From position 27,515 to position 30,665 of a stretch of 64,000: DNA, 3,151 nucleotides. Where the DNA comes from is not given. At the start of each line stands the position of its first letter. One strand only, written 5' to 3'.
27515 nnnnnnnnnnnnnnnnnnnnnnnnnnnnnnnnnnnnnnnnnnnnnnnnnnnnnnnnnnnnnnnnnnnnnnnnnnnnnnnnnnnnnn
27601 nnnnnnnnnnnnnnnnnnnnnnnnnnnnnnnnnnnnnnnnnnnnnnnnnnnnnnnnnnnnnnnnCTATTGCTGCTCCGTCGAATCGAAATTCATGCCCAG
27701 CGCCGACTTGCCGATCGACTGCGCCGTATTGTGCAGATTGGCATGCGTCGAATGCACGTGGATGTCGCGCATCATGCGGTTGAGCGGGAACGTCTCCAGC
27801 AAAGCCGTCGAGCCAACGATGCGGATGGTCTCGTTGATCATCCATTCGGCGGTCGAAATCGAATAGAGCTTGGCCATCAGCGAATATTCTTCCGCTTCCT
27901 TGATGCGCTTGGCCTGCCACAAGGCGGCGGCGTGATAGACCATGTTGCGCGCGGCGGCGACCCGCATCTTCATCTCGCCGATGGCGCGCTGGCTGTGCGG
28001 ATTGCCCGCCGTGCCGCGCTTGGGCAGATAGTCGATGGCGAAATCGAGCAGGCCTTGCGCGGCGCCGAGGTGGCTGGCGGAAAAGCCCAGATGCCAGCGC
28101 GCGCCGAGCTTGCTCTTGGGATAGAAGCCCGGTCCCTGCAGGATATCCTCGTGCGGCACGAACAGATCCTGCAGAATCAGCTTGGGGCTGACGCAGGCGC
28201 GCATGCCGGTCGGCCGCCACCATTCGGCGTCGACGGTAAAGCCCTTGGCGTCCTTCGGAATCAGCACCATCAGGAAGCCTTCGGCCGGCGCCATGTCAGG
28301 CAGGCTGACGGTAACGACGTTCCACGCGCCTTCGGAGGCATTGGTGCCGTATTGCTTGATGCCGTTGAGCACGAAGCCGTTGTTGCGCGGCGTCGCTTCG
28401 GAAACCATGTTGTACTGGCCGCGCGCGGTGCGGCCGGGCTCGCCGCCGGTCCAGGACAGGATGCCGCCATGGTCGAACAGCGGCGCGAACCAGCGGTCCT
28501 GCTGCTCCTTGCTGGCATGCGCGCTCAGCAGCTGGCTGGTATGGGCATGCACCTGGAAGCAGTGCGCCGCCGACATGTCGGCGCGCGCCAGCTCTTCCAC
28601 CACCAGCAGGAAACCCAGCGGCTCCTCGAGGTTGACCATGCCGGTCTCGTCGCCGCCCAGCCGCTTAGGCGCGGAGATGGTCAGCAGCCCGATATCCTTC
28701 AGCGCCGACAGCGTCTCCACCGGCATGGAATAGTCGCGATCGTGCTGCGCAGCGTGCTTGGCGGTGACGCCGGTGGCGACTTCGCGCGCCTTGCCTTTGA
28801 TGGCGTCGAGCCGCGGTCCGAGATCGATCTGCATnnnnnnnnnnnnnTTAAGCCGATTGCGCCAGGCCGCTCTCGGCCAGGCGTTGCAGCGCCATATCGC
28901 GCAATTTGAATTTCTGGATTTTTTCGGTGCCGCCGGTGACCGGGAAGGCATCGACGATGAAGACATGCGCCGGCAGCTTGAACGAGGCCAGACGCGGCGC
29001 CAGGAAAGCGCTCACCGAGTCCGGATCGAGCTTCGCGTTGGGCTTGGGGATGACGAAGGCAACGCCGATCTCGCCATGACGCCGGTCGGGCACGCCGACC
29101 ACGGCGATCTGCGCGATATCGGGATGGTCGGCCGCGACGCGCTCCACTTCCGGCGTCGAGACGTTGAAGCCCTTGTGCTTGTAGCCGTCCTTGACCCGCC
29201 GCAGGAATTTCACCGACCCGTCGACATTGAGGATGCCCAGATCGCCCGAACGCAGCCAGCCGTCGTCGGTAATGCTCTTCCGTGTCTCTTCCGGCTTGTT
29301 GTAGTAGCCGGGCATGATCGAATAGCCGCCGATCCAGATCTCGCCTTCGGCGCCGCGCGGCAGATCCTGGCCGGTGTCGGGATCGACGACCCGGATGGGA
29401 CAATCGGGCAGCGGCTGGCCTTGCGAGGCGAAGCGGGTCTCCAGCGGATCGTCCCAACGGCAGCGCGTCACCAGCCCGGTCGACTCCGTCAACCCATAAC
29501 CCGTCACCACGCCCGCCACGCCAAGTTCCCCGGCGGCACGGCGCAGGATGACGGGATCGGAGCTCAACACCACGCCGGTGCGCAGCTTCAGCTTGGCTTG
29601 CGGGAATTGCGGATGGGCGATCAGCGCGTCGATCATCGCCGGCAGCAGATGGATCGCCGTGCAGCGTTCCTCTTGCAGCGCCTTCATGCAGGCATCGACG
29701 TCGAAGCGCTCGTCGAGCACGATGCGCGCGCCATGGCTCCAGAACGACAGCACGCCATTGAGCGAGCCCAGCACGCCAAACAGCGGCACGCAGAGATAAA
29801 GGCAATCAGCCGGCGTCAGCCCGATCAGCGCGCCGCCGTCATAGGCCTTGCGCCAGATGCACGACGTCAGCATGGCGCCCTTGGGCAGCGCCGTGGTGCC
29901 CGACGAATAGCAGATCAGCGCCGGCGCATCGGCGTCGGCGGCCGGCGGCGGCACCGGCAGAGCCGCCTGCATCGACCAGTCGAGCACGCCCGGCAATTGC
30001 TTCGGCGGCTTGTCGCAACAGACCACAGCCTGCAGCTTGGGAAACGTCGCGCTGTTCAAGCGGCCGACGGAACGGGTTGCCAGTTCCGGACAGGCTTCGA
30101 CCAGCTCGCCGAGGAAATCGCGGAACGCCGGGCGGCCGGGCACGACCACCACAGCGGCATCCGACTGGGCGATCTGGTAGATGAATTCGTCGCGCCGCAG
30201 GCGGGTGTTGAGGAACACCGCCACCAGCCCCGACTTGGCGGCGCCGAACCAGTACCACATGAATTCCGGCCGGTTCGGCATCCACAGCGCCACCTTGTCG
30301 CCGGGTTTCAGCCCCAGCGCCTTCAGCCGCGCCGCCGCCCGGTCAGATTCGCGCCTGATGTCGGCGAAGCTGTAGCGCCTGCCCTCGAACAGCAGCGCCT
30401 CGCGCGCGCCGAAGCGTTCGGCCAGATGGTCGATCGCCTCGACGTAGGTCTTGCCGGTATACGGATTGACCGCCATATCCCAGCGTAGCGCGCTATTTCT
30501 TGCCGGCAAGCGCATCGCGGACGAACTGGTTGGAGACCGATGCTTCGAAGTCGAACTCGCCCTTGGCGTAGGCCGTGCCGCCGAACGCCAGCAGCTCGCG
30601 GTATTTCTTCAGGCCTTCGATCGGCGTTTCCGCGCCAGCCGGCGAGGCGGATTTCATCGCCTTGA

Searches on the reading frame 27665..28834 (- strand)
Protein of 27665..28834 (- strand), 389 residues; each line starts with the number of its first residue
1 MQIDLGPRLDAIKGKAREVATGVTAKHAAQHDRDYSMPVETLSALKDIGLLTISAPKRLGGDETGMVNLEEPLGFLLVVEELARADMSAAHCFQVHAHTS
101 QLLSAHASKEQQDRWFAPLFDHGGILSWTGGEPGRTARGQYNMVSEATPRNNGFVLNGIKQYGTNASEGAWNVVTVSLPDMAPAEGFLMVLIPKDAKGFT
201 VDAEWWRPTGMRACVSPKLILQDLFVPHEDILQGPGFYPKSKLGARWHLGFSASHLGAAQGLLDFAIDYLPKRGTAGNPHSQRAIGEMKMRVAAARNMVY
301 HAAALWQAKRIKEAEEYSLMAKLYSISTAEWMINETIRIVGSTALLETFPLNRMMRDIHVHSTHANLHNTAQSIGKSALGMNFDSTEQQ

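Call 9: search_protein_families(library=pfam, proteins=[window:27665-28834:-], max_evalue=0.01)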
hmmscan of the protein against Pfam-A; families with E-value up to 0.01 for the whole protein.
window:27665-28834:- (389 aa): 4 families
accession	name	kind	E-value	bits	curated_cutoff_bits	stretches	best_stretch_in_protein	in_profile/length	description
PF08028.16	Acyl-CoA_dh_2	-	7.6e-17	62.3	22.7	1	249-367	1-132/134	Acyl-CoA dehydrogenase, C-terminal domain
PF00441.29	Acyl-CoA_dh_1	-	3.1e-15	57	22.4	1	252-361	19-131/150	Acyl-CoA dehydrogenase, C-terminal domain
PF02771.21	Acyl-CoA_dh_N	-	5.5e-15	56.2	22.9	1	10-119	5-109/113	Acyl-CoA dehydrogenase, N-terminal domain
PF02770.24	Acyl-CoA_dh_M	-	2.3e-09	37.7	33.3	1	143-223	16-96/97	Acyl-CoA dehydrogenase, middle domain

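Call 10: search_protein_families(library=ncbifam, proteins=[window:27665-28834:-], max_evalue=0.01)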
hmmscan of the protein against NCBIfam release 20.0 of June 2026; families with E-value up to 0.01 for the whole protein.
window:27665-28834:- (389 aa): 16 families
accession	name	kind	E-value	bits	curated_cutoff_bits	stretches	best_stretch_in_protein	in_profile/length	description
NF042972.1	AcrlCoAredClosAcrC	equivalog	5.1e-39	134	640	1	1-360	1-357/378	acryloyl-CoA reductase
NF043006.1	CyhCrbnylCoADH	equivalog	1.4e-27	96.6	650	1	16-360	15-356/380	cyclohexane-1-carbonyl-CoA dehydrogenase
NF042439.1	SulpropCoADesulf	equivalog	3.8e-27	95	600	1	15-361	3-352/379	3-sulfinopropanoyl-CoA desulfinase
TIGR04022.1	sulfur_SfnB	equivalog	6.4e-27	94.4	430.9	1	16-379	14-380/391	SfnB family sulfur acquisition oxidoreductase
NF045552.1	GlutCoADH_Des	equivalog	1.3e-21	77.3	470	1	1-362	1-362/387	glutaryl-CoA dehydrogenase Acd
NF043015.1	DibenthMonoxDszC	equivalog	1.7e-21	76.5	850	1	16-379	22-404/415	dibenzothiophene monooxygenase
NF053553.1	prodigi_MBC_PigA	equivalog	1.4e-20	73.7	500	1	11-357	11-357/381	prodigiosin MBC biosynthesis dehydrogenase PigA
NF008997.0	PRK12341.1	equivalog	1.1e-19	70.8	537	1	20-361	21-358/382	acyl-CoA dehydrogenase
NF049984.1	Rv1679_FadE16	equivalog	2.9e-15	56.4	600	1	22-361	10-347/371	Rv1679 family acyl-CoA dehydrogenase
NF058590.1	AcCoDHFadEBacil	equivalog_domain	3.8e-14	52.1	600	1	19-346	36-377/586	acyl-CoA dehydrogenase FadE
NF045629.1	monooxsub_HsaA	equivalog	1.4e-13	50.4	450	1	26-232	13-197/383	3-hydroxy-9,10-secoandrosta-1,3,5(10)-triene-9,17-dione monooxygenase oxygenase subunit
NF002885.1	PRK03354.1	equivalog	2.5e-13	49.8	540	1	29-361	30-355/378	crotonobetainyl-CoA dehydrogenase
NF045920.1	HphnlacHdxOX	equivalog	6.9e-13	48.3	650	1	24-385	12-381/384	p-hydroxyphenylacetate 3-hydroxylase oxygenase component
NF045652.1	ProlPCPDhRedW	equivalog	1e-12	47.6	650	1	49-347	44-342/376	L-prolyl-[peptidyl-carrier protein] dehydrogenase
TIGR03207.1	cyc_hxne_CoA_dh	equivalog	3.8e-09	35.8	575.35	1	7-299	3-294/372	cyclohexanecarboxyl-CoA dehydrogenase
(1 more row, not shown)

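Call 59: find_homologous_proteins(query=window:27665-28834:-, max_evalue=1e-10)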
Query window:27665-28834:- (389 aa): 226 proteins with E <= 1e-10 among 8000 candidates; the best 120 are listed.
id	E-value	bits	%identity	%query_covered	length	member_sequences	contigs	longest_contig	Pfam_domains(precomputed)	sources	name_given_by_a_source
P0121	2.9e-251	851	95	100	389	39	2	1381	PF02770.25,PF00441.30,PF08028.17,PF02771.22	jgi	jgi:alkylation response protein AidB-like acyl-CoA dehydrogenase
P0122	2.9e-219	746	82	100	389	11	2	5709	PF02770.25,PF00441.30,PF08028.17,PF02771.22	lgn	-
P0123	8.8e-218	741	80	100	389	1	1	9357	PF02770.25,PF00441.30,PF08028.17,PF02771.22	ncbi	-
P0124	1.0e-208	711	83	95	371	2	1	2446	PF02770.25,PF00441.30,PF08028.17,PF02771.22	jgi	jgi:alkylation response protein AidB-like acyl-CoA dehydrogenase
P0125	7.4e-207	705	77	100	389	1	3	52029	PF02770.25,PF00441.30,PF08028.17,PF02771.22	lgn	-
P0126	1.1e-203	694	77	100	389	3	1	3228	PF02770.25,PF00441.30,PF08028.17,PF02771.22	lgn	-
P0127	1.2e-203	694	76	100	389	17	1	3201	PF02770.25,PF00441.30,PF08028.17,PF02771.22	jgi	jgi:alkylation response protein AidB-like acyl-CoA dehydrogenase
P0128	2.5e-179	614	66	100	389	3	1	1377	PF02770.25,PF00441.30,PF08028.17,PF02771.22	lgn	-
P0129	4.3e-166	571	64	100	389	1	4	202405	PF02770.25,PF00441.30,PF08028.17,PF02771.22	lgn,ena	-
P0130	8.3e-166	570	63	100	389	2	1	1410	PF02770.25,PF00441.30,PF08028.17,PF02771.22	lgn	-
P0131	3.5e-165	568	64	96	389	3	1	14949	PF02770.25,PF00441.30,PF08028.17,PF02771.22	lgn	-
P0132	9.2e-165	566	65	96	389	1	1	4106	PF02770.25,PF00441.30,PF08028.17,PF02771.22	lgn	-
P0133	9.5e-165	566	62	99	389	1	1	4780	PF02770.25,PF00441.30,PF08028.17,PF02771.22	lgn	-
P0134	2.4e-164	565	63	98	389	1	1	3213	PF02770.25,PF00441.30,PF08028.17,PF02771.22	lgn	-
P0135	1.1e-162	560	63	98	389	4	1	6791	PF02770.25,PF00441.30,PF08028.17,PF02771.22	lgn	-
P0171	1.3e-127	444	52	100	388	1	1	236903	PF02770.25,PF00441.30,PF08028.17,PF02771.22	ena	-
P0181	3.8e-61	225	35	100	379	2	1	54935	PF02770.25,PF00441.30,PF08028.17,PF02771.22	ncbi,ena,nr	ncbi:MAG: acyl-CoA dehydrogenase [Deltaproteobacteria bacterium]|nr:acyl-CoA dehydrogenase [Deltapro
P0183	6.1e-60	221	36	94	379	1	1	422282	PF02770.25,PF00441.30,PF08028.17,PF02771.22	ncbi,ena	-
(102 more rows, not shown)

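Call 61: search_solved_structures(query=P0181, max_evalue=1e-15, show_alignments=2)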
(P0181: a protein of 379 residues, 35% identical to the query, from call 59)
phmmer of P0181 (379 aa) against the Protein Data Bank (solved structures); distinct sequences matched with E-value up to 1e-15: 27.
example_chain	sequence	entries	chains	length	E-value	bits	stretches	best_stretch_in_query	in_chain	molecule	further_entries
4m9a_A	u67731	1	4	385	3.6e-25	91.8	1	1-363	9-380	Acyl-CoA dehydrogenase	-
1jqi_A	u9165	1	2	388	5.9e-25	91.1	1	10-363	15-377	short chain acyl-CoA dehydrogenase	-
4n5f_A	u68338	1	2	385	3.6e-24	88.5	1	2-363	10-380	Putative acyl-CoA dehydrogenase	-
2vig_A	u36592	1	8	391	4.2e-23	85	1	9-363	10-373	SHORT-CHAIN SPECIFIC ACYL-COA DEHYDROGENASE,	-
7y0a_A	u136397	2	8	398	5.8e-23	84.6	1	9-364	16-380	Short-chain specific acyl-CoA dehydrogenase, mitochondrial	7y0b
8sgs_A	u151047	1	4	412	7.6e-23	84.2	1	9-363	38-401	Short-chain specific acyl-CoA dehydrogenase, mitochondrial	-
5gj7_A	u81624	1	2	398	1.4e-22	83.3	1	22-352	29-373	Acyl-CoA dehydrogenase type 2 domain protein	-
5z8t_A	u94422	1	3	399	1.4e-22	83.3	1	22-352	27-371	Acyl-CoA dehydrogenase type 2 domain protein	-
1ukw_A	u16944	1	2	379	5.6e-21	78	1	1-364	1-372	acyl-CoA dehydrogenase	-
3pfd_A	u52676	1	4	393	1.5e-20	76.6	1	10-359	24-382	Acyl-CoA dehydrogenase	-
2dvl_A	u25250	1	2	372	1.6e-20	76.5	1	6-361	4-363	Acyl-CoA dehydrogenase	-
7xp7_A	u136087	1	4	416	3.7e-20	75.3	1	5-362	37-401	Cyclohexanecarboxyl-CoA dehydrogenase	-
1egc_A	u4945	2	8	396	9.1e-20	74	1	2-364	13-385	MEDIUM CHAIN ACYL-COA DEHYDROGENASE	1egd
2jif_A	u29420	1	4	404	1.1e-19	73.8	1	5-353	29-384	SHORT/BRANCHED CHAIN SPECIFIC ACYL-COA DEHYDROGENASE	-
1ege_A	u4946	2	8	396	1.9e-19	73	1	2-364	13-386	MEDIUM CHAIN ACYL-COA DEHYDROGENASE | Acyl-CoA dehydrogenase, medium-chain specific, mitochondrial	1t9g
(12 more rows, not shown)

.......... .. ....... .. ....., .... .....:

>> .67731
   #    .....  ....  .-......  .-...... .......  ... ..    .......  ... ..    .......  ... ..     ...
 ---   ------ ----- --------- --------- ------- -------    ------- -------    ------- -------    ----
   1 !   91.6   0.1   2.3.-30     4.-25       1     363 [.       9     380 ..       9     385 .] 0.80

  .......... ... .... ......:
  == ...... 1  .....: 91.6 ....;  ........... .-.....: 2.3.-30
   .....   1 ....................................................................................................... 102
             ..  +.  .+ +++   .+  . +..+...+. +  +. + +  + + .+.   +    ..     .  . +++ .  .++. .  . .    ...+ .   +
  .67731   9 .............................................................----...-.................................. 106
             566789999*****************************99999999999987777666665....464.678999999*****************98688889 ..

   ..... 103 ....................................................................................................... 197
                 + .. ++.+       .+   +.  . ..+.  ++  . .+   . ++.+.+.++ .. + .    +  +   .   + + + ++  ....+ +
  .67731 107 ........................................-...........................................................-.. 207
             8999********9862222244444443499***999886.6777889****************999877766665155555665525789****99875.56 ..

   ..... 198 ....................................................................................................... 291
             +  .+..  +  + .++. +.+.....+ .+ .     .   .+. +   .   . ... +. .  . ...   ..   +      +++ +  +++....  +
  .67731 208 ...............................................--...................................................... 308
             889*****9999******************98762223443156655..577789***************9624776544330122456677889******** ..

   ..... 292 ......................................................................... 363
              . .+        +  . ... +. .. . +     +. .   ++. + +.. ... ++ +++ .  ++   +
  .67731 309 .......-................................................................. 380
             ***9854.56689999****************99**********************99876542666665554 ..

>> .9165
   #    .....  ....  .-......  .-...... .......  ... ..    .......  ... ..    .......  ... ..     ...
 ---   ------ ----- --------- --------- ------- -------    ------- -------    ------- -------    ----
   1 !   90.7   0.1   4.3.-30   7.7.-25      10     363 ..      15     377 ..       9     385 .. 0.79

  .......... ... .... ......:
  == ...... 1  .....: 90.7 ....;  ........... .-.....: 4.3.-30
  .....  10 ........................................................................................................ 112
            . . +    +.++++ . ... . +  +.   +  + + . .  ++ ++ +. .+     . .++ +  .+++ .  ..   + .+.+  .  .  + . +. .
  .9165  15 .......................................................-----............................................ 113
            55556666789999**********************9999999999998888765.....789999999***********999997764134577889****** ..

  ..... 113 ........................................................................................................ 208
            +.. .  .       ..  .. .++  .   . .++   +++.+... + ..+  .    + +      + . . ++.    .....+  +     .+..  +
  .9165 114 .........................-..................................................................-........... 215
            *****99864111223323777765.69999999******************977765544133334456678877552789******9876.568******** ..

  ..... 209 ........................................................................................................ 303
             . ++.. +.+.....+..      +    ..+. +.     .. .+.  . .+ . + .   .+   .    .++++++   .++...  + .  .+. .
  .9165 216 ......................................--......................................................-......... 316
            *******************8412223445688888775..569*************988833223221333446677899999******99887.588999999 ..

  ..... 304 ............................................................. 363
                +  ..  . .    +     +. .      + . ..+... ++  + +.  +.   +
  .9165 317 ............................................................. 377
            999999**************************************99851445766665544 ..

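Call 65: find_encoding_contigs(protein=P0183, flank=8000, max_places=2)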
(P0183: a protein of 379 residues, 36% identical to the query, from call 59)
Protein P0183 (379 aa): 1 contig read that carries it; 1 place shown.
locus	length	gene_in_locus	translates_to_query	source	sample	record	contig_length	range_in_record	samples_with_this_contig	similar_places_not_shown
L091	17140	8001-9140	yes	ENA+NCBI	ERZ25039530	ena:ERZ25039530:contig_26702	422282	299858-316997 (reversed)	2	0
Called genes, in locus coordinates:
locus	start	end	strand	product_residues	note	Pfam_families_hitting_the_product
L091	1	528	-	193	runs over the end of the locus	PF05685:Uma2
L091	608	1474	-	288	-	PF00892:EamA (faint)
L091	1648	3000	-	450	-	PF01979:Amidohydro_1, PF07969:Amidohydro_3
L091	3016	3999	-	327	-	PF13379:NMT1_2, PF09084:NMT1, PF12974:Phosphonate-bd, PF12916:DUF3834 (weak)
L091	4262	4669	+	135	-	PF00190:Cupin_1 (weak), PF07883:Cupin_2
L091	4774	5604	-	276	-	PF09084:NMT1, PF13379:NMT1_2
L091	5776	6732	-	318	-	PF13379:NMT1_2 (weak), PF09084:NMT1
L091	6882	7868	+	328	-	PF13379:NMT1_2, PF09084:NMT1, PF12974:Phosphonate-bd (weak), PF16868:NMT1_3 (faint), PF02621:VitK2_biosynth (weak)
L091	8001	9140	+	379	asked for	PF02771:Acyl-CoA_dh_N, PF02770:Acyl-CoA_dh_M, PF00441:Acyl-CoA_dh_1, PF08028:Acyl-CoA_dh_2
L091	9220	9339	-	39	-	-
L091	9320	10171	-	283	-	PF13379:NMT1_2, PF09084:NMT1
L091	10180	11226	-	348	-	PF09084:NMT1, PF13379:NMT1_2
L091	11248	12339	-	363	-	PF04909:Amidohydro_2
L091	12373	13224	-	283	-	PF13557:Phenol_MetA_deg (faint)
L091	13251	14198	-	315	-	PF13379:NMT1_2, PF09084:NMT1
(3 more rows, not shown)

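Call 66: find_encoding_contigs(protein=P0171, flank=8000, max_places=1)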
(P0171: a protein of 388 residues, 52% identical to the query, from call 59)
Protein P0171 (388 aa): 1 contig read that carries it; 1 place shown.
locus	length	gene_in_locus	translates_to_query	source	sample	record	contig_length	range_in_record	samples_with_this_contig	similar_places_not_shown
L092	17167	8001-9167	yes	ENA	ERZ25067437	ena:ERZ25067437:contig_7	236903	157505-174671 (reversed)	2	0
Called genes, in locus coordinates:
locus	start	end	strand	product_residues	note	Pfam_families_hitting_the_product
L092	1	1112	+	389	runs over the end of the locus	PF00296:Bac_luciferase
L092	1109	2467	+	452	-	PF00296:Bac_luciferase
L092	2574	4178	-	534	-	PF00496:SBP_bac_5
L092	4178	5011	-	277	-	PF00005:ABC_tran, PF13304:AAA_21 (faint)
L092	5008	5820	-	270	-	PF00005:ABC_tran, PF13401:AAA_22 (weak), PF13304:AAA_21 (weak)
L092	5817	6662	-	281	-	PF12911:OppC_N (weak), PF00528:BPD_transp_1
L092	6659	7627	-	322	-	PF19300:BPD_transp_1_N, PF00528:BPD_transp_1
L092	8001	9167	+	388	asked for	PF02771:Acyl-CoA_dh_N, PF02770:Acyl-CoA_dh_M (weak), PF00441:Acyl-CoA_dh_1, PF08028:Acyl-CoA_dh_2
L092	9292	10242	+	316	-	PF00126:HTH_1, PF03466:LysR_substrate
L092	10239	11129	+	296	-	PF00528:BPD_transp_1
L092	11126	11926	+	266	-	PF00528:BPD_transp_1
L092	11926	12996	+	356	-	PF00005:ABC_tran, PF13304:AAA_21 (faint), PF08402:TOBE_2 (weak)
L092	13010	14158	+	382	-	PF13416:SBP_bac_8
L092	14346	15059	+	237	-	PF17645:Amdase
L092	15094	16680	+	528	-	PF00496:SBP_bac_5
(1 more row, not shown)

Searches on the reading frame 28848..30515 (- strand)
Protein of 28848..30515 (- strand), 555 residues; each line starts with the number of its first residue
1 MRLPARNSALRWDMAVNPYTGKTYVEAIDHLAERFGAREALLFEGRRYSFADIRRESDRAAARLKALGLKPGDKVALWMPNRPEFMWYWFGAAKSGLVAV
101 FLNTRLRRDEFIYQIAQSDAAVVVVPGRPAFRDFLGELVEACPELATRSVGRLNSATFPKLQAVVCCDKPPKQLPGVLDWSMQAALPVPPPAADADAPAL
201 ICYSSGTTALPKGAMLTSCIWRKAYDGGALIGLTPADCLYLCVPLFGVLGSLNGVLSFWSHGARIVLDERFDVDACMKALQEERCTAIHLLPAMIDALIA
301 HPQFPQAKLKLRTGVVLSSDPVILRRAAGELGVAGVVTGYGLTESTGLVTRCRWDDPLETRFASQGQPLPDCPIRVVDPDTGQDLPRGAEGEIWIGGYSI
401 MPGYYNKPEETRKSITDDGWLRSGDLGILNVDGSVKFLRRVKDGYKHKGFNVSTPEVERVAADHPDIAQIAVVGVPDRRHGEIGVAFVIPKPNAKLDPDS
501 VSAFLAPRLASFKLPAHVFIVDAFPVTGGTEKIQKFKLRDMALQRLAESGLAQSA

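Call 9: search_protein_families(library=pfam, proteins=[window:28848-30515:-], max_evalue=0.01)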
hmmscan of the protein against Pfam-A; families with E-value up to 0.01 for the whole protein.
window:28848-30515:- (555 aa): 2 families
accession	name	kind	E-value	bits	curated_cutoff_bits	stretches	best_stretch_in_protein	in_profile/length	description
PF00501.34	AMP-binding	-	1.3e-76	258.3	29.9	1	30-405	3-384/384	AMP-binding enzyme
PF13193.12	AMP-binding_C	-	1.3e-16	61.7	24.5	1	456-527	1-72/76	AMP-binding enzyme C-terminal domain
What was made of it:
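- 28848..30515 (-): ligase_2: AMP-forming ligase, 13 nt upstream of GL2. Pfam (call 9).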

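Call 10: search_protein_families(library=ncbifam, proteins=[window:28848-30515:-], max_evalue=0.01)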
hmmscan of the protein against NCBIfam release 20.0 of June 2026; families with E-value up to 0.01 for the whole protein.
window:28848-30515:- (555 aa): 106 families (the best 25 are shown)
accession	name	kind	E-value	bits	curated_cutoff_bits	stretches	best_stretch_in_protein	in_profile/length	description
NF009233.0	PRK12583.1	subfamily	1.1e-109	367.4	832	1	17-548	13-556/558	fatty acid CoA ligase family protein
NF005801.1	PRK07656.1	equivalog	1.1e-95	321.2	657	1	24-539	3-500/500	FadD3 family acyl-CoA ligase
NF004837.0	PRK06187.1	subfamily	2.9e-94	316.2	476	1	23-544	9-524/531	long-chain-fatty-acid--CoA ligase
NF004814.0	PRK06164.1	equivalog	1.3e-79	268.3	677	1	24-549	12-537/540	acyl-CoA synthetase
NF004822.0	PRK06178.1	equivalog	1.1e-77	262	782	1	17-542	32-567/571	acyl-CoA synthetase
NF004808.0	PRK06155.1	equivalog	3.5e-74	250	722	1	20-542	19-522/542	ATP-dependent acyl-CoA ligase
NF004114.0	PRK05605.1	equivalog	4.7e-74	249.7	766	2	190-542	215-569/575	long-chain-fatty-acid--CoA ligase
NF006182.0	PRK08316.1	subfamily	1.1e-73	248.5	663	1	25-541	14-516/523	fatty acyl-CoA synthetase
NF006572.0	PRK09088.1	equivalog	4.7e-71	239.9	696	2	181-543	125-488/491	acyl-CoA synthetase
NF002966.0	PRK03640.1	equivalog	4.3e-68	230.1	556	2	195-541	140-479/483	o-succinylbenzoate--CoA ligase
NF006181.0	PRK08314.1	subfamily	5.9e-68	229.5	705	1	25-545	27-557/563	long-chain-fatty-acid--CoA ligase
NF005702.0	PRK07514.1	subfamily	1.4e-65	221.6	558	1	43-541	25-499/506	malonyl-CoA synthase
NF004758.0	PRK06087.1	equivalog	2.6e-64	217.6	736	1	44-549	47-542/548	medium-chain fatty-acid--CoA ligase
NF005947.1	PRK08008.1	equivalog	4.8e-63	213.5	651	1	25-538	10-517/518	crotonobetaine/carnitine-CoA ligase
NF052580.1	Str24CoAsynCasG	equivalog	1.1e-62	212.1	750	2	187-524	179-532/548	steroid-24-oyl-CoA synthetase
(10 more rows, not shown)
